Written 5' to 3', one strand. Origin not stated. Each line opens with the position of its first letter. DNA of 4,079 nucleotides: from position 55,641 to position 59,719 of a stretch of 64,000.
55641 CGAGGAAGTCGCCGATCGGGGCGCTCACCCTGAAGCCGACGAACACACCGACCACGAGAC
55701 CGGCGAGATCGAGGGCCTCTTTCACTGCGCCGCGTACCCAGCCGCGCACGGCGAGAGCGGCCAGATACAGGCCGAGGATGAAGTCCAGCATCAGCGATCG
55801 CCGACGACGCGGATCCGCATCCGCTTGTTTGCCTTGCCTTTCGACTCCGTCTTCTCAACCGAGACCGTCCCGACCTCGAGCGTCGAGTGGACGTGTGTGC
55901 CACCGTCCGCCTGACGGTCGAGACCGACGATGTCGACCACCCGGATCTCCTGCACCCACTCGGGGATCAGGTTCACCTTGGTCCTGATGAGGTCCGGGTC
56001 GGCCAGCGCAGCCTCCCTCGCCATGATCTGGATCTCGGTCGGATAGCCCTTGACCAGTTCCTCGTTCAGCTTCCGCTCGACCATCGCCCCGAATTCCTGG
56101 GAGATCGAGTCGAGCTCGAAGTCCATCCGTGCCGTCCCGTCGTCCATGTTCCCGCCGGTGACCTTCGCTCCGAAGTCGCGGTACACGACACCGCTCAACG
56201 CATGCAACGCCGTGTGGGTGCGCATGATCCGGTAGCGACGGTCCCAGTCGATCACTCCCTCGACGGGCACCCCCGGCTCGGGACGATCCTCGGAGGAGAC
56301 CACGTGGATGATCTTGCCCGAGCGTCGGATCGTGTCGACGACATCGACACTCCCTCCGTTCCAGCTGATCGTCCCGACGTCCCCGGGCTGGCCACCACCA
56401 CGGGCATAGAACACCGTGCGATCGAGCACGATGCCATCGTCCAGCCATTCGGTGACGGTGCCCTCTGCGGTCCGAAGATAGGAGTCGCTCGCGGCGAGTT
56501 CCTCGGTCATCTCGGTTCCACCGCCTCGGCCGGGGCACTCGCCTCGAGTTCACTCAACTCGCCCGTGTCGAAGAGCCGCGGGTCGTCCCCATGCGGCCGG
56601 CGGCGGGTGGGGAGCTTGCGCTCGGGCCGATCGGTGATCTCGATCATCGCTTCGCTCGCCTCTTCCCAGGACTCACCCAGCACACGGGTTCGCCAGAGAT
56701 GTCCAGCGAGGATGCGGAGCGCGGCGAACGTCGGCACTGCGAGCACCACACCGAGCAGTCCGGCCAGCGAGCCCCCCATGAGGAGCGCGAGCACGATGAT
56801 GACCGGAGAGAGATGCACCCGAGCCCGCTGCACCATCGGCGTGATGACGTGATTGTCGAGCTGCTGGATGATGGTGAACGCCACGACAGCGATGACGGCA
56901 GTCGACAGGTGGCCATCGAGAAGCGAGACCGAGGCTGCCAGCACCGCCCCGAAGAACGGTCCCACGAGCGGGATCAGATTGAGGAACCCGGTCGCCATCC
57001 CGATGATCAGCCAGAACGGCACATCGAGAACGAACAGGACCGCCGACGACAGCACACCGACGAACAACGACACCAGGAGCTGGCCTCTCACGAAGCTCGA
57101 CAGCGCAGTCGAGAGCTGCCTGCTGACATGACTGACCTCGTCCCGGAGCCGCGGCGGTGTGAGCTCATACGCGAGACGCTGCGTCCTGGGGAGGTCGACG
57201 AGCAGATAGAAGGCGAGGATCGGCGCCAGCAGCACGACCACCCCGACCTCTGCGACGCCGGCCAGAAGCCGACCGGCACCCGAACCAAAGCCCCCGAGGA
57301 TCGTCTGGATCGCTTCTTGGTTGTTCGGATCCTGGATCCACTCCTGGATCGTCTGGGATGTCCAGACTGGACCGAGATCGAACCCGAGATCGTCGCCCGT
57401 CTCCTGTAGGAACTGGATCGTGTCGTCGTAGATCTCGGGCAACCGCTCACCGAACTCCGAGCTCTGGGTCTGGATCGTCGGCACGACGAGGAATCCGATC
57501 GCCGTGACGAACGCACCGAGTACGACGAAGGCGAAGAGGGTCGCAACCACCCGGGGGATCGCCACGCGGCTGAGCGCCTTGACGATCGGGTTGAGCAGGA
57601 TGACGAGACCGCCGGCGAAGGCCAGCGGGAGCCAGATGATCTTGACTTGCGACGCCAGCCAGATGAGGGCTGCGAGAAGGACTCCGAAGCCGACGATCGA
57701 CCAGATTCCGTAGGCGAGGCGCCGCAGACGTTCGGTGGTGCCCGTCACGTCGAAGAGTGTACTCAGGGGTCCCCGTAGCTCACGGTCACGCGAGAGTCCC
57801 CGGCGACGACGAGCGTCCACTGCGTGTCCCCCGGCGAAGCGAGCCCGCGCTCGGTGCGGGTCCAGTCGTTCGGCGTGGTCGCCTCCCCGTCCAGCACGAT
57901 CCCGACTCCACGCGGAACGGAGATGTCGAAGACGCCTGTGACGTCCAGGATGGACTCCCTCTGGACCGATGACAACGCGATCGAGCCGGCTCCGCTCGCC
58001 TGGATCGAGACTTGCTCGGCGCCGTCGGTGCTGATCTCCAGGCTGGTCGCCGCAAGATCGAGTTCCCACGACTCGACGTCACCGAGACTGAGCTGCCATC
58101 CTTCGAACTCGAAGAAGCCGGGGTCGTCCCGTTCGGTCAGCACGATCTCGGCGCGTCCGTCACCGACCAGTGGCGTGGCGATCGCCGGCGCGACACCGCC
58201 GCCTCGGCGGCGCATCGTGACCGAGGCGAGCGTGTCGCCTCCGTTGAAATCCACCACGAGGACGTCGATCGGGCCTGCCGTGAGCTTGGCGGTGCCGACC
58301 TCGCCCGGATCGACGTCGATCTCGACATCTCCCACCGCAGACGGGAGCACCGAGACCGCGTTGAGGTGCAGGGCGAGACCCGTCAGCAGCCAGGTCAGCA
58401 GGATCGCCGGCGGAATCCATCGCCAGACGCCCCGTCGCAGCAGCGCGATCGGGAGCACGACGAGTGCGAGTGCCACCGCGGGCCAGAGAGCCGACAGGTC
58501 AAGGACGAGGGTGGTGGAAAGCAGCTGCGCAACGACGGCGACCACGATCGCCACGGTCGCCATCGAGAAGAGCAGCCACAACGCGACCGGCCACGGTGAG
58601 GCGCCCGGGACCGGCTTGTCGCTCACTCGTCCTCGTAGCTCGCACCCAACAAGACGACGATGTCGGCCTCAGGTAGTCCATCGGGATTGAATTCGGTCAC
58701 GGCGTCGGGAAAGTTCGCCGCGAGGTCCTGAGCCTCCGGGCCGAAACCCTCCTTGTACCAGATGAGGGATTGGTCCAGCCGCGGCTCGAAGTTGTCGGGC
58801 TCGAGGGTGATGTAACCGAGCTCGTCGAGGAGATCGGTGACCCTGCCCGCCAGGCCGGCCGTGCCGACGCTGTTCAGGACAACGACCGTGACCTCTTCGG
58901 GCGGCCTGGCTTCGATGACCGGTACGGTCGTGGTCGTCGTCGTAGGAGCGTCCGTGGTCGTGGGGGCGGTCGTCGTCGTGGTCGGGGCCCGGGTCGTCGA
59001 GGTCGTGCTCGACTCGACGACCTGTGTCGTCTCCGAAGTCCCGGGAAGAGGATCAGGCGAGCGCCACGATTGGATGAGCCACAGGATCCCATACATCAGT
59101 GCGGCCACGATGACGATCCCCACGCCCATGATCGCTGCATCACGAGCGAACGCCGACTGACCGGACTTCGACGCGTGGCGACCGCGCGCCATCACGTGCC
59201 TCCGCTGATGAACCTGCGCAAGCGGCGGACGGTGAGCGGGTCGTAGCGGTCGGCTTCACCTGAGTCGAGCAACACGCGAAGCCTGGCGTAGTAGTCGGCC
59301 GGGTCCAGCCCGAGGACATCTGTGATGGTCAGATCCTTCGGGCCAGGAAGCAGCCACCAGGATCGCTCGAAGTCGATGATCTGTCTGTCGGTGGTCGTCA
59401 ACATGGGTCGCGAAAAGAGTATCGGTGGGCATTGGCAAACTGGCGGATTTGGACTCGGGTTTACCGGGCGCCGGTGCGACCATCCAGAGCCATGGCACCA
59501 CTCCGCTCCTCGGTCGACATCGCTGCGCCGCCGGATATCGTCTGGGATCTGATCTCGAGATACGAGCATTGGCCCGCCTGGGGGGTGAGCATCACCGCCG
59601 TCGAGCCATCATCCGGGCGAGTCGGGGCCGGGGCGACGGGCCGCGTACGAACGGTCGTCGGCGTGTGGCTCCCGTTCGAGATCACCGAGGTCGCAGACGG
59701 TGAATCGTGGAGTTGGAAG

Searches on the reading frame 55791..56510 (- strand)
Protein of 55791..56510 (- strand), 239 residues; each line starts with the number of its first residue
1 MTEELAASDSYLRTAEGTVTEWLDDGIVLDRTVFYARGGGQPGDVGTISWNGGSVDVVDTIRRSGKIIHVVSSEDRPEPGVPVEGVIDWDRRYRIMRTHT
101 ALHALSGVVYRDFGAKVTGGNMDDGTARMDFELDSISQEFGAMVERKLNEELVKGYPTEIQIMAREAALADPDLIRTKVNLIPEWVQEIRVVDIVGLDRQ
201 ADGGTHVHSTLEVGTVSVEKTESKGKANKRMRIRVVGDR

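Call 59: search_protein_families(library=pfam, proteins=[window:55791-56510:-], max_evalue=0.001)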
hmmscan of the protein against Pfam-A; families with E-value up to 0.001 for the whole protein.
window:55791-56510:- (239 aa): 2 families
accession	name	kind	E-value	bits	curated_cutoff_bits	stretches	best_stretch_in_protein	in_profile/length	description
PF01411.24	tRNA-synt_2c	-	1.1e-13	51.1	30.3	1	19-91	479-552/552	tRNA synthetases class II (A)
PF07973.19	tRNA_SAD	-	3.5e-08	33.7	24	1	189-230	1-42/44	Threonyl and Alanyl tRNA synthetase second additional domain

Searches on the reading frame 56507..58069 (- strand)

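Call 59: search_protein_families(library=pfam, proteins=[window:56507-58069:-], max_evalue=0.001)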
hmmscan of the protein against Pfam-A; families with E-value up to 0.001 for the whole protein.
window:56507-58069:- (520 aa): 1 family
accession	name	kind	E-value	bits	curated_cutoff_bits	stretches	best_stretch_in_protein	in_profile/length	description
PF01594.21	AI-2E_transport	-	6.4e-59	200.2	34.3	1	123-454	2-322/327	AI-2E family transporter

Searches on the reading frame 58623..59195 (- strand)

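Call 59: search_protein_families(library=pfam, proteins=[window:58623-59195:-], max_evalue=0.001)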
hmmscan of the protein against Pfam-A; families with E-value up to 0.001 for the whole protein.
window:58623-59195:- (190 aa): 2 families
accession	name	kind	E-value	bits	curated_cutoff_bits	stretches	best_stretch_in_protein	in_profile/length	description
PF13399.11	LytR_C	-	2.8e-12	47.8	22.2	1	101-187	1-86/86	LytR cell envelope-related transcriptional attenuator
PF21827.1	New_glue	-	0.00024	21.2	31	1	56-90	24-53/94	New glue protein family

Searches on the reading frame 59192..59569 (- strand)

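Call 59: search_protein_families(library=pfam, proteins=[window:59192-59569:-], max_evalue=0.001)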
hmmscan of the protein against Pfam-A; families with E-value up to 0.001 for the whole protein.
window:59192-59569:- (125 aa): 1 family
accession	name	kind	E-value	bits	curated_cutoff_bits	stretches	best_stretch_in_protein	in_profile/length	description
PF11662.13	DUF3263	-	2.2e-17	63.1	22.3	1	57-120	2-65/74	Protein of unknown function (DUF3263)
